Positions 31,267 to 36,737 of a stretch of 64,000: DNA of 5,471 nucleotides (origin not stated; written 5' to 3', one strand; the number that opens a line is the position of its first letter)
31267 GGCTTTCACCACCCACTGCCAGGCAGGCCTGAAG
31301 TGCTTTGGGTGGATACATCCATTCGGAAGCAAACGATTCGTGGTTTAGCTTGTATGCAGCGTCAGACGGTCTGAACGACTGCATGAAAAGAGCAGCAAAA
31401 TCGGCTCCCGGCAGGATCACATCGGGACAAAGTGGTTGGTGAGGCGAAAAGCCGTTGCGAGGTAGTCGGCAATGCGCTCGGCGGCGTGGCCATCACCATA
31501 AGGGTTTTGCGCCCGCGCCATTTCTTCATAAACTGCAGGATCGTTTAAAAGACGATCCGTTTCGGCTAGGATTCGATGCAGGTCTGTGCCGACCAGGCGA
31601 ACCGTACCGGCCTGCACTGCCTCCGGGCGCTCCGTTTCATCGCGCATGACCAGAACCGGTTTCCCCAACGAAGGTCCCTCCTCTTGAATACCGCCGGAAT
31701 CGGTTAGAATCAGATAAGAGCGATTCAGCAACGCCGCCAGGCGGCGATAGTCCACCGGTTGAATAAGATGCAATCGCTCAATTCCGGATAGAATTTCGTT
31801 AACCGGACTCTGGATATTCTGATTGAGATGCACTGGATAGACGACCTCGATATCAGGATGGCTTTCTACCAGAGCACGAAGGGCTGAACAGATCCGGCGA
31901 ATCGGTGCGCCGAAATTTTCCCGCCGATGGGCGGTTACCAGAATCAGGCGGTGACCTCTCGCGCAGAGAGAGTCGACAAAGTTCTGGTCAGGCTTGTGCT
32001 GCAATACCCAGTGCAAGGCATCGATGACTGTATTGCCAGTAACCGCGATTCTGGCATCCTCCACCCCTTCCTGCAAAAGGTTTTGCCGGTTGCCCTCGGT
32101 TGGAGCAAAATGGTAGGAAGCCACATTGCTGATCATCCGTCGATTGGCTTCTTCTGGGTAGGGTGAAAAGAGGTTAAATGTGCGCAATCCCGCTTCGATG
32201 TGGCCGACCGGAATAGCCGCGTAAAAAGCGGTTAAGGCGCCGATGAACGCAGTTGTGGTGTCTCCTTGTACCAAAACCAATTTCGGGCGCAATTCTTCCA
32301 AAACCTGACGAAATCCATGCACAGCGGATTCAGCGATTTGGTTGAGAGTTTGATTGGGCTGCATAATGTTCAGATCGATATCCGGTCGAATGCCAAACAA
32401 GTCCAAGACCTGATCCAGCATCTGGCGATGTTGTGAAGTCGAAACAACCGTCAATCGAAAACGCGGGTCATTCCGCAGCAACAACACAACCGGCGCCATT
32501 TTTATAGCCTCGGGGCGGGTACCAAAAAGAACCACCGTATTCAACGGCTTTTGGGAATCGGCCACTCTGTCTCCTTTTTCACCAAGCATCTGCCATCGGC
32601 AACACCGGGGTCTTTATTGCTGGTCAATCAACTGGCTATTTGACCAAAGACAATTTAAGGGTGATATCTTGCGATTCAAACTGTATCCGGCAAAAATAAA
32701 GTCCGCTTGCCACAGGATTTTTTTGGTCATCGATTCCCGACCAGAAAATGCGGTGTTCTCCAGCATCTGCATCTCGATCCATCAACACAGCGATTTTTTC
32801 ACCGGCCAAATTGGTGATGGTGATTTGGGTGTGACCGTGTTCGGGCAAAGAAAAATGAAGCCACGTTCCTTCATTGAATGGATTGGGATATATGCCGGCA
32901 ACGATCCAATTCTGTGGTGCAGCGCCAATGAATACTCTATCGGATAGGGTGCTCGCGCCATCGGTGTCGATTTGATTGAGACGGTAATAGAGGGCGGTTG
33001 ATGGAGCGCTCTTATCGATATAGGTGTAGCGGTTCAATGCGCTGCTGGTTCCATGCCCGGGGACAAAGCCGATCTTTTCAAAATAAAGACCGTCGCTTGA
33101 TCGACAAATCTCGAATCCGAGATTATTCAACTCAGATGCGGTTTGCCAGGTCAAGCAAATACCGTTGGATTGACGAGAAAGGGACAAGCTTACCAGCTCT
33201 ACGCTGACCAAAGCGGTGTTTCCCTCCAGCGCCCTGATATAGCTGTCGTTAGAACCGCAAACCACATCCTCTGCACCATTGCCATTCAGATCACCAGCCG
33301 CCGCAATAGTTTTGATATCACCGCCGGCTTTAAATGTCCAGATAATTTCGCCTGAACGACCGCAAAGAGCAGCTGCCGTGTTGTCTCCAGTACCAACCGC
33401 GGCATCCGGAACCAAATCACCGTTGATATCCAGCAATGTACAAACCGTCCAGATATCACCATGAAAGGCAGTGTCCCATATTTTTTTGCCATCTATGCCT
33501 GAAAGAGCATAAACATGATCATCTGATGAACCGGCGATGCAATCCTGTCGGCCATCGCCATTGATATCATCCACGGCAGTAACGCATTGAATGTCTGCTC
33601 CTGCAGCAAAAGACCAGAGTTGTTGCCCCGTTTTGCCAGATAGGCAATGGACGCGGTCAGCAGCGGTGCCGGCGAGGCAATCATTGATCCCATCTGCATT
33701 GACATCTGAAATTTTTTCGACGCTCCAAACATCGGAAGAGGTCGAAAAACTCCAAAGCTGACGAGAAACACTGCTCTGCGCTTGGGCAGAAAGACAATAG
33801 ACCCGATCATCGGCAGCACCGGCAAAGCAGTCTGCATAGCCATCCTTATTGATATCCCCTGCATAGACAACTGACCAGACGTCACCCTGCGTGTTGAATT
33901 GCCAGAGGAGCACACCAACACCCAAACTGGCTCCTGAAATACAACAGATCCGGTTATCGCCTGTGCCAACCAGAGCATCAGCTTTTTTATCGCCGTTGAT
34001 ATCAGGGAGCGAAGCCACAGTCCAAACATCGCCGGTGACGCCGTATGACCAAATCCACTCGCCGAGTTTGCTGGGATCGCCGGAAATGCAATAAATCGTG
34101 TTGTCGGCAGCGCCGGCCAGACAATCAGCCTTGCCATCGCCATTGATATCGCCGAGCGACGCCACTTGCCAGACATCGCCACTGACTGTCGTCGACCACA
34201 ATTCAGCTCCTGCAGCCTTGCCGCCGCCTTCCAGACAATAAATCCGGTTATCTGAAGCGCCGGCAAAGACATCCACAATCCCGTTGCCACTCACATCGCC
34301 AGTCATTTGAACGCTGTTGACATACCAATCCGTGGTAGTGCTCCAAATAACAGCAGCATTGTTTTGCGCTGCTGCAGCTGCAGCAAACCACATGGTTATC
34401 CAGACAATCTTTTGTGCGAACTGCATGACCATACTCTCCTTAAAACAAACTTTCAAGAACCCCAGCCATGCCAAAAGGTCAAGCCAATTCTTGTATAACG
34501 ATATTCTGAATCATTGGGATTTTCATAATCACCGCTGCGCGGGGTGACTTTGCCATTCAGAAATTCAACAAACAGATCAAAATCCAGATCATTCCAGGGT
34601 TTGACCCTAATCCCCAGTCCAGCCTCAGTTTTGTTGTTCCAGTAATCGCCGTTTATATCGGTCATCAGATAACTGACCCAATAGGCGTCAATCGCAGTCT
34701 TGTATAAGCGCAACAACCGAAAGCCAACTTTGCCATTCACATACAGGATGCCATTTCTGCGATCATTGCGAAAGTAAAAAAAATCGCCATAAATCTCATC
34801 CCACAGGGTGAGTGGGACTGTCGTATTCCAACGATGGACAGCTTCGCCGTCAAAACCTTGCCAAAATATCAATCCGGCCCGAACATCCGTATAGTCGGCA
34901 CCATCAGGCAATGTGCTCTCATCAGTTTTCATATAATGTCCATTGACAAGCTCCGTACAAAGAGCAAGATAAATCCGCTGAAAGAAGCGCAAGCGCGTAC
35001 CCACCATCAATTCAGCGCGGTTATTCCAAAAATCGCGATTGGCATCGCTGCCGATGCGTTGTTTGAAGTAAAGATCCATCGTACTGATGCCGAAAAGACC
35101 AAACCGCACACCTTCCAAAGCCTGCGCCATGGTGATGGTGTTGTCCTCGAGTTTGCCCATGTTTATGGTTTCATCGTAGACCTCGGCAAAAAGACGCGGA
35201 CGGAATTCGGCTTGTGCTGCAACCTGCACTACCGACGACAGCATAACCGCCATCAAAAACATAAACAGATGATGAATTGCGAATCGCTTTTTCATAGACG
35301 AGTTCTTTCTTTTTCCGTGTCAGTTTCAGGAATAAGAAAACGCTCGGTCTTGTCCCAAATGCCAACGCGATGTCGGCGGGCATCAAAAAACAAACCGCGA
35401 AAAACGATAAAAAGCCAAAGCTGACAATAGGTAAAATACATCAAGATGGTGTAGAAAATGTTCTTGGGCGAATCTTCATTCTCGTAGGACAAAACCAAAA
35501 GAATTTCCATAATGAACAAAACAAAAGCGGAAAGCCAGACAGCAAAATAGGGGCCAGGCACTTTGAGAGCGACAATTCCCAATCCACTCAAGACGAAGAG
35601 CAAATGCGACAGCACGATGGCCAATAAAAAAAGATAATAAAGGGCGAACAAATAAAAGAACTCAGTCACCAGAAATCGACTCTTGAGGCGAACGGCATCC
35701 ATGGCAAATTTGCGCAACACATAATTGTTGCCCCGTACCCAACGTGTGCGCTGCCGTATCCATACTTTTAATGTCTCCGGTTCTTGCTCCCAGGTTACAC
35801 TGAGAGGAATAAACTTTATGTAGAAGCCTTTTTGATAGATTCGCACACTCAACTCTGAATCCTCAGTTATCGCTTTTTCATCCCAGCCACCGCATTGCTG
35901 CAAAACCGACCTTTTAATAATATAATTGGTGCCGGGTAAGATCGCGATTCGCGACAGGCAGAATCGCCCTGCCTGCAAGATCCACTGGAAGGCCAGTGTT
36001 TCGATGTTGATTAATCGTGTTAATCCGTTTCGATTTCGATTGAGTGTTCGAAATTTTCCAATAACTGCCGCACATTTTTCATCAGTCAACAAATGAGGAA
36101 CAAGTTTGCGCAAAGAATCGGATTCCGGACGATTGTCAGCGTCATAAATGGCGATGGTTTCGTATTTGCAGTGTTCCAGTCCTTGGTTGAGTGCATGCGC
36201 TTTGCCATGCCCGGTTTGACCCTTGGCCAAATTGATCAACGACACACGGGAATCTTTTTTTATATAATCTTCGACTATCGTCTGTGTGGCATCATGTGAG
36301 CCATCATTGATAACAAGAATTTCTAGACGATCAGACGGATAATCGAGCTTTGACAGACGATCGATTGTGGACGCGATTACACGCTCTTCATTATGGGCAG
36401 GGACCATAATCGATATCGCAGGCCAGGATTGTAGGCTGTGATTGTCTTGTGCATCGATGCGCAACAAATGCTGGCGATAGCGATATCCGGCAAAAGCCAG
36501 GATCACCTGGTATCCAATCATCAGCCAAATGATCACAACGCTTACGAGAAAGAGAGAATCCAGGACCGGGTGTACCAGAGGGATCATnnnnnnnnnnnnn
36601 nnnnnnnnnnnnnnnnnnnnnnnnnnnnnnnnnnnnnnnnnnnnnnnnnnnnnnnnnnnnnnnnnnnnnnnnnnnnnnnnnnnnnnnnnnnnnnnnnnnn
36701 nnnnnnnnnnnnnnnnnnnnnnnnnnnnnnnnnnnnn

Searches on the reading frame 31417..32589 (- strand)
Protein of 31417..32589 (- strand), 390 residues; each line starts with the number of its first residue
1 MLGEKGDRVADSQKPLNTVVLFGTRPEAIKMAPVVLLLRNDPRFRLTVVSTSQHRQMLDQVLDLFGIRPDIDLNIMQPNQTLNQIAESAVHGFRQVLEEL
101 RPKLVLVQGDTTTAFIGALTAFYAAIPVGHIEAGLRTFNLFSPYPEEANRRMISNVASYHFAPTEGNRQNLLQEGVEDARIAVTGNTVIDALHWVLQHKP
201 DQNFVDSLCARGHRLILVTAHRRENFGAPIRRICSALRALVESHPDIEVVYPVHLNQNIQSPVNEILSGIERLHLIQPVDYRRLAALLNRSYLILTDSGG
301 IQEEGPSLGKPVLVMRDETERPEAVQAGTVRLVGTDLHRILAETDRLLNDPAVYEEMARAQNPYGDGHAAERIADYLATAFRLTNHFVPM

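Call 5: search_protein_families(library=pfam, proteins=[window:31417-32589:-], max_evalue=0.01)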
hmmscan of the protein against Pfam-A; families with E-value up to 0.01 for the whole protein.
window:31417-32589:- (390 aa): 2 families
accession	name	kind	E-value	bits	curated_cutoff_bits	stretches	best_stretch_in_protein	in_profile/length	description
PF02350.25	Epimerase_2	-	3.2e-119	398.3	30.6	1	38-377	3-346/347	UDP-N-acetylglucosamine 2-epimerase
PF13579.12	Glyco_trans_4_4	-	2.1e-05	25.3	29.7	1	88-186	58-157/158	Glycosyl transferase 4-like domain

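Call 6: search_protein_families(library=ncbifam, proteins=[window:31417-32589:-], max_evalue=0.01)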
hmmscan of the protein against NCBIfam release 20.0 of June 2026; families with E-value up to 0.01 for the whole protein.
window:31417-32589:- (390 aa): 2 families
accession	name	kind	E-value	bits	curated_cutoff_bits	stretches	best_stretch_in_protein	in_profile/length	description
TIGR00236.1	wecB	equivalog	3.5e-148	493.6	210.15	1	18-377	3-362/366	non-hydrolyzing UDP-N-acetylglucosamine 2-epimerase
TIGR03568.1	NeuC_NnaA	equivalog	5.9e-25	87.9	235.9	1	19-377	4-365/365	UDP-N-acetylglucosamine 2-epimerase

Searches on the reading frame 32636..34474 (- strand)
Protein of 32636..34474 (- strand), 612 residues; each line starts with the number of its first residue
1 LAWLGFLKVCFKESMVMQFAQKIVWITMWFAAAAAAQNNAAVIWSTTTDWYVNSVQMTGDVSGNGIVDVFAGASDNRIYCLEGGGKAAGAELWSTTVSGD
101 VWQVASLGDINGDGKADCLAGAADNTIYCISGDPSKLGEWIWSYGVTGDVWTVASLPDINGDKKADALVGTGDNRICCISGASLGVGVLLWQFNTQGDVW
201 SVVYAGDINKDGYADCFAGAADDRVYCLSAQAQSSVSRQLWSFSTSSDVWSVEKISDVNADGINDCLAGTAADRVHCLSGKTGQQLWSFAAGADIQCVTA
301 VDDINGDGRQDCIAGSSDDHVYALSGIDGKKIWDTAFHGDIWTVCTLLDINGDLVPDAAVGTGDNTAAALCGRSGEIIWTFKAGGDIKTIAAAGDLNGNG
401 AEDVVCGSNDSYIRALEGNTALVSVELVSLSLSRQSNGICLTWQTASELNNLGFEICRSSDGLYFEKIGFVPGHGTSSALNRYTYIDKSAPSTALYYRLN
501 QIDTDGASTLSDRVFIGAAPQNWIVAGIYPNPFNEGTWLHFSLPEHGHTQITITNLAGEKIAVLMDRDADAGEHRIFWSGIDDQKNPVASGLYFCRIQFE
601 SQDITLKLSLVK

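Call 5: search_protein_families(library=pfam, proteins=[window:32636-34474:-], max_evalue=0.01)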
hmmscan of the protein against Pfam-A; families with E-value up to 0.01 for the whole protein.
window:32636-34474:- (612 aa): 10 families
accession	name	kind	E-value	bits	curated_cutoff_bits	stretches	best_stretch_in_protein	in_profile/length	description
PF13570.13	Beta-prop_ACSF4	-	1.4e-25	90.9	133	3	40-252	81-260/329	Beta-alanine-activating enzyme, beta-propeller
PF13517.12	FG-GAP_3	-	1.7e-23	83.4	26.9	3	60-119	1-60/61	FG-GAP-like repeat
PF25292.1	Beta-prop_CGLA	-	1e-18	68.4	26.8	3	187-246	18-72/316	Lambda-carrageenase beta-propeller domain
PF01839.29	FG-GAP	-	6e-18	64.8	22.1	1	103-124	3-23/37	FG-GAP repeat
PF13360.13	PQQ_2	-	1.2e-09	38.7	27.6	2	273-392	3-110/233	Outer membrane protein assembly factor BamB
PF18962.6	Por_Secre_tail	-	2.6e-05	24.8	27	1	528-607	1-72/75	Secretion system C-terminal sorting domain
PF14783.12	BBS2_Mid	-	6.3e-05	23.5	27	0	395-424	6-35/108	Ciliary BBSome complex subunit 2, middle region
PF23727.1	Beta-prop_FAM234A_B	-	0.00027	20.1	26.4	0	321-406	54-146/467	FAM234A/B beta-propeller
PF13860.13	FlgD_ig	-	0.00068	20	27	1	549-598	25-74/79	FlgD Ig-like domain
PF13964.12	Kelch_6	-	0.0093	16.4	25.3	0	221-251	10-41/50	Kelch motif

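Call 6: search_protein_families(library=ncbifam, proteins=[window:32636-34474:-], max_evalue=0.01)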
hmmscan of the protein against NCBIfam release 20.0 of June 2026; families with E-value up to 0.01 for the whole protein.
window:32636-34474:- (612 aa): 6 families
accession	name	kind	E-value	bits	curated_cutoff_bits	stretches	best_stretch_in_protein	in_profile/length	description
NF052323.1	T9SSA_dep_M6i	equivalog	4.1e-07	28.3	600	1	529-604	961-1031/1043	T9SS-dependent M6-like inactivated metalloprotease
TIGR04183.1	Por_Secre_tail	domain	6.3e-07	29.3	23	1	528-608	1-69/72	T9SS type A sorting domain-containing protein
NF033707.1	T9SS_sortase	equivalog_domain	6e-05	20.9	420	1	528-603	1001-1081/1095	type IX secretion system sortase PorU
TIGR03548.1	mutarot_permut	subfamily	0.00037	19.7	243.2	0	68-171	116-216/323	cyclically-permuted mutarotase family protein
NF005176.1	PRK06655.1-1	equivalog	0.0059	16.5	230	0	547-603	97-153/197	flagellar hook assembly protein FlgD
NF038113.1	T9SSA_dep_M36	equivalog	0.0084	14.3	885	0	527-608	794-866/869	T9SS-dependent M36 family metallopeptidase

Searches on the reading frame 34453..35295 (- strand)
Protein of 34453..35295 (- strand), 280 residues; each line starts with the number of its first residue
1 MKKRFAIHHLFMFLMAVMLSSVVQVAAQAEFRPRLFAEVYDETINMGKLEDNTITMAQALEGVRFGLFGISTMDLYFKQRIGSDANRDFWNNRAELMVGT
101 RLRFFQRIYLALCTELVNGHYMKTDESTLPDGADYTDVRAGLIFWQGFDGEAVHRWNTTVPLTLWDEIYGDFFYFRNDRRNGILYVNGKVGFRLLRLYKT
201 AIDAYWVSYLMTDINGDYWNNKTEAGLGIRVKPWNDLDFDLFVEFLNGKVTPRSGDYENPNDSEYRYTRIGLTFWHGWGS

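Call 5: search_protein_families(library=pfam, proteins=[window:34453-35295:-], max_evalue=0.01)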
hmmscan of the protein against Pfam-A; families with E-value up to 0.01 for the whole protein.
window:34453-35295:- (280 aa): 0 families

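Call 6: search_protein_families(library=ncbifam, proteins=[window:34453-35295:-], max_evalue=0.01)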
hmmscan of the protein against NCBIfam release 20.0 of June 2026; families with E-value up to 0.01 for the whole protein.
window:34453-35295:- (280 aa): 0 families

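Call 76: search_solved_structures(query=A4, max_evalue=10)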
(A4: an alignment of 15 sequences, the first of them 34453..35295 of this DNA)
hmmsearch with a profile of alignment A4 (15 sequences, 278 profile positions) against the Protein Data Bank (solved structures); distinct sequences matched with E-value up to 10: 0.

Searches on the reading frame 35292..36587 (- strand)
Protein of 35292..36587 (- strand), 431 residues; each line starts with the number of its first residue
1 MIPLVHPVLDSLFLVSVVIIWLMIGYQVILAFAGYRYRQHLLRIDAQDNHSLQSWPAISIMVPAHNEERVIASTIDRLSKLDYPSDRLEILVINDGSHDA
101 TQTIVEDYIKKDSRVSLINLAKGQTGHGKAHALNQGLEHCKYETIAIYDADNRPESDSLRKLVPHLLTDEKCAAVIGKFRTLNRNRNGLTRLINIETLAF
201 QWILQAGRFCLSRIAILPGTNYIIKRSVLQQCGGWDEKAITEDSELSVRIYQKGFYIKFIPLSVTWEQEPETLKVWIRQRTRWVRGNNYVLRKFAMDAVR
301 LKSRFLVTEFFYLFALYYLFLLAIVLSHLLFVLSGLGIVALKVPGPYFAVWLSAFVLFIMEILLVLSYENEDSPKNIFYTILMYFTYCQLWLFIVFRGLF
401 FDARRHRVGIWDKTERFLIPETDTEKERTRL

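Call 5: search_protein_families(library=pfam, proteins=[window:35292-36587:-], max_evalue=0.01)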
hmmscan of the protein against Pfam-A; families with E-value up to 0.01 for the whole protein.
window:35292-36587:- (431 aa): 7 families
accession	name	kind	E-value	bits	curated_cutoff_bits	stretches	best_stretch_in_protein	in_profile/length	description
PF13641.12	Glyco_tranf_2_3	-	1.4e-30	107.5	27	1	56-286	1-230/230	Glycosyltransferase like family 2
PF13632.12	Glyco_trans_2_3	-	4.1e-28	99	27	1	145-358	2-193/198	Glycosyl transferase family group 2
PF00535.33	Glycos_transf_2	-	1e-27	97.6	23.3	1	59-231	1-166/168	Glycosyl transferase family 2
PF10111.15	Glyco_tranf_2_2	-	8.6e-15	55.4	27.3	1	60-274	4-223/276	Glycosyltransferase like family 2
PF13506.12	Glyco_transf_21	-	6.8e-13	48.9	21.7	1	128-284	17-173/174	Glycosyl transferase family 21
PF03142.21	Chitin_synth_2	-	2.1e-08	33.7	27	1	136-196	196-256/527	Chitin synthase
PF03452.20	Anp1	-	0.0041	17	28.8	1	49-155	14-100/263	Anp1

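Call 6: search_protein_families(library=ncbifam, proteins=[window:35292-36587:-], max_evalue=0.01)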
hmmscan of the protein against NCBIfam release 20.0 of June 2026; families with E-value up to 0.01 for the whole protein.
window:35292-36587:- (431 aa): 33 families (the best 25 are shown)
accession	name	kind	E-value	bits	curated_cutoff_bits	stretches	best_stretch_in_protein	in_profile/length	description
TIGR03937.1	PgaC_IcaA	equivalog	2.6e-49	168.3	422.3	1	23-391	12-379/407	poly-beta-1,6-N-acetyl-D-glucosamine synthase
TIGR03030.1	CelA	equivalog_domain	4.8e-31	107.5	699.1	1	26-332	100-427/714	UDP-forming cellulose synthase catalytic subunit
TIGR03965.1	mycofact_glyco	equivalog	2e-30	106.1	280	1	49-293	67-306/467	mycofactocin biosynthesis glycosyltransferase MftF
NF008558.0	PRK11498.1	equivalog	1.8e-26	92.3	992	1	14-342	230-551/872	UDP-forming cellulose synthase catalytic subunit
TIGR03111.1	glyc2_xrt_Gpos1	hypoth_equivalog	9.2e-22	77.4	363.95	1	19-399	11-404/439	TIGR03111 family XrtG-associated glycosyltransferase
TIGR04242.1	nodulat_NodC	equivalog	1.1e-21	77.2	550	1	22-310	17-306/395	chitooligosaccharide synthase NodC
NF041865.1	EpsU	equivalog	6.9e-21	74.7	700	1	27-308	9-290/394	exopolysaccharide biosynthesis GT2 family glycosyltransferase EpsU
NF053846.1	glyco_with_XrtP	equivalog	2.9e-20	72.4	520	1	28-399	18-422/440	XrtP-associated glycosyltransferase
TIGR03469.1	HpnB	hypoth_equivalog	9.4e-19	67.7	379.25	1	24-251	10-247/386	hopene-associated glycosyltransferase HpnB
NF041875.1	EPS_EpsD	equivalog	1.4e-18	67.4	370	1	58-292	1-232/325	exopolysaccharide biosynthesis glycosyltransferase EpsD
TIGR04283.1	glyco_like_mftF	equivalog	5.8e-17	62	182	1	58-264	1-182/221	TIGR04283 family arsenosugar biosynthesis glycosyltransferase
NF047683.1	TeichurnBiosyTuaG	equivalog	1.4e-14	54.4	400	1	54-203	4-148/252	teichuronic acid biosynthesis protein TuaG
TIGR03472.1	HpnI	equivalog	3.2e-12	46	310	1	16-290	8-275/373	bacteriohopanetetrol glucosamine biosynthesis glycosyltransferase HpnI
NF007482.0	PRK10073.1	equivalog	1.5e-11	43.9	423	1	54-162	4-106/334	glycosyltransferase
NF045692.1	OglycostaseCruG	equivalog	2.7e-11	43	600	1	51-260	36-248/386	2'-O-glycosyltransferase CruG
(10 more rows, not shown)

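Call 78: find_homologous_proteins(query=window:35292-36587:-, max_evalue=1e-30)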
Query window:35292-36587:- (431 aa): 3691 proteins with E <= 1e-30 among 8000 candidates; the best 120 are listed.
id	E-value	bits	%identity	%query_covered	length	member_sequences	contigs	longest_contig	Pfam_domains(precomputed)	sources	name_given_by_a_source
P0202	5.8e-289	976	100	100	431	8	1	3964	PF13632.13,PF10111.15,PF13506.14,PF13641.13,PF03142.22,PF00535.33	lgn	-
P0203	4.8e-193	660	66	100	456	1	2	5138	PF13632.13,PF10111.15,PF13506.14,PF13641.13,PF03142.22,PF00535.33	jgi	-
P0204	1.1e-191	656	66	97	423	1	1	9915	PF13632.13,PF10111.15,PF13506.14,PF13641.13,PF03142.22,PF00535.33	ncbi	-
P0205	2.1e-191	655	65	100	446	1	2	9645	PF13632.13,PF10111.15,PF13506.14,PF13641.13,PF00535.33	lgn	-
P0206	3.2e-191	654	65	98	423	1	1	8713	PF13632.13,PF10111.15,PF13506.14,PF13641.13,PF03142.22,PF00535.33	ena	-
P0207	1.0e-190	652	66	97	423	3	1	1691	PF13632.13,PF10111.15,PF13506.14,PF13641.13,PF03142.22,PF00535.33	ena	-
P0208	8.0e-190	649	66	98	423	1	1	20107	PF13632.13,PF10111.15,PF13506.14,PF13641.13,PF03142.22,PF00535.33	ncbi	ncbi:glycosyltransferase [Candidatus Zixiibacteriota bacterium]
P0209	5.1e-189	647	66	96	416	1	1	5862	PF13632.13,PF10111.15,PF13506.14,PF13641.13,PF03142.22,PF00535.33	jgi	jgi:cellulose synthase/poly-beta-1,6-N-acetylglucosamine synthase-like glycosyltransferase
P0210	6.1e-189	647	65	98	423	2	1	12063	PF13632.13,PF10111.15,PF13506.14,PF13641.13,PF00535.33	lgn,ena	-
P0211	1.6e-188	645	66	98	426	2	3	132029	PF13632.13,PF10111.15,PF13506.14,PF13641.13,PF03142.22,PF00535.33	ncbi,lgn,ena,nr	ncbi:MAG TPA: glycosyltransferase [bacterium]|nr:glycosyltransferase [bacterium] HPN45517.1 glycosyl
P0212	2.0e-188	645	66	98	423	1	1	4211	PF13632.13,PF10111.15,PF13506.14,PF13641.13,PF03142.22,PF00535.33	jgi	jgi:cellulose synthase/poly-beta-1,6-N-acetylglucosamine synthase-like glycosyltransferase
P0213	9.8e-188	643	65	97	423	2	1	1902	PF13632.13,PF10111.15,PF13506.14,PF13641.13,PF03142.22,PF00535.33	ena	-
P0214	2.7e-187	641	65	97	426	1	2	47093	PF13632.13,PF10111.15,PF13506.14,PF13641.13,PF03142.22,PF00535.33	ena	-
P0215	6.4e-187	640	66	97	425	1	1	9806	PF13632.13,PF10111.15,PF13506.14,PF13641.13,PF00535.33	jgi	jgi:cellulose synthase/poly-beta-1,6-N-acetylglucosamine synthase-like glycosyltransferase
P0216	9.7e-187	639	64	98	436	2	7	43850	PF13632.13,PF10111.15,PF13506.14,PF13641.13,PF00535.33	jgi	-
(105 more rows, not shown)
